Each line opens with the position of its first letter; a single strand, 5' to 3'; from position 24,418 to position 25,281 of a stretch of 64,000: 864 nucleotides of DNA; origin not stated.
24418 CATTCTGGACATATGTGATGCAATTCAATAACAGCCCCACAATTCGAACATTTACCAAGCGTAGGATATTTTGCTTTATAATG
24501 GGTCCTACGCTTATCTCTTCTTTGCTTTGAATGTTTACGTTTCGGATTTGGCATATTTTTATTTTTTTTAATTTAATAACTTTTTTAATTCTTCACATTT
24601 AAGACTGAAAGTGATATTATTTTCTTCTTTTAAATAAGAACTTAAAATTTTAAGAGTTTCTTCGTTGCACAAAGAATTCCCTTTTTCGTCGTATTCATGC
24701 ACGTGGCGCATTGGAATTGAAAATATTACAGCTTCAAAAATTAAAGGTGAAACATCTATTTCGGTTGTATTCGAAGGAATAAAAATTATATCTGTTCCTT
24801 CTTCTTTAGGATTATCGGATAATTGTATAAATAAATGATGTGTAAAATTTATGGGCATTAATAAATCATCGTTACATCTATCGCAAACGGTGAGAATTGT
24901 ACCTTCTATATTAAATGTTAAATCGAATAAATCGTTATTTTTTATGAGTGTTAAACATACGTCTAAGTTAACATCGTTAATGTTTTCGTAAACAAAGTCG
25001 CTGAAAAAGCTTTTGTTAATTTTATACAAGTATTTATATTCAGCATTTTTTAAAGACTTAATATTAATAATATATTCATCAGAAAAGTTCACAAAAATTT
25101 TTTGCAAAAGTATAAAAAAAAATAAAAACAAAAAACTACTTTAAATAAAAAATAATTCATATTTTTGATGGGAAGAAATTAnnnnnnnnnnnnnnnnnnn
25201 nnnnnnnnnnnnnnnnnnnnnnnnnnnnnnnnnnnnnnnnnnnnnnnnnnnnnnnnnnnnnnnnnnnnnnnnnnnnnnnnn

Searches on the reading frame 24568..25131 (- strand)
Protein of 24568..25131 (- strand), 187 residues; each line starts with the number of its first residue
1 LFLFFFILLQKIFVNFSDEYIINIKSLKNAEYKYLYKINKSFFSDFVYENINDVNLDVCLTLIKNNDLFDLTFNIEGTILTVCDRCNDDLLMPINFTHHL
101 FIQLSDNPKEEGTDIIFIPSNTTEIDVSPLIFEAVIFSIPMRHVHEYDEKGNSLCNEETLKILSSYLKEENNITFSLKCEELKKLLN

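Call 3: search_protein_families(library=pfam, proteins=[window:24568-25131:-], max_evalue=0.1)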
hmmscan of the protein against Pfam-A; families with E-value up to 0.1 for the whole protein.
window:24568-25131:- (187 aa): 1 family
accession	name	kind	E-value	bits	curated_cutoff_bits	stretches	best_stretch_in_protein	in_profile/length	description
PF02620.22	YceD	-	5e-14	52.8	33.2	1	71-162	1-96/119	Large ribosomal RNA subunit accumulation protein YceD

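Call 4: search_protein_families(library=ncbifam, proteins=[window:24568-25131:-], max_evalue=0.1)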
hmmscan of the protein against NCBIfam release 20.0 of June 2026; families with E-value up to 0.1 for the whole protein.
window:24568-25131:- (187 aa): 0 families
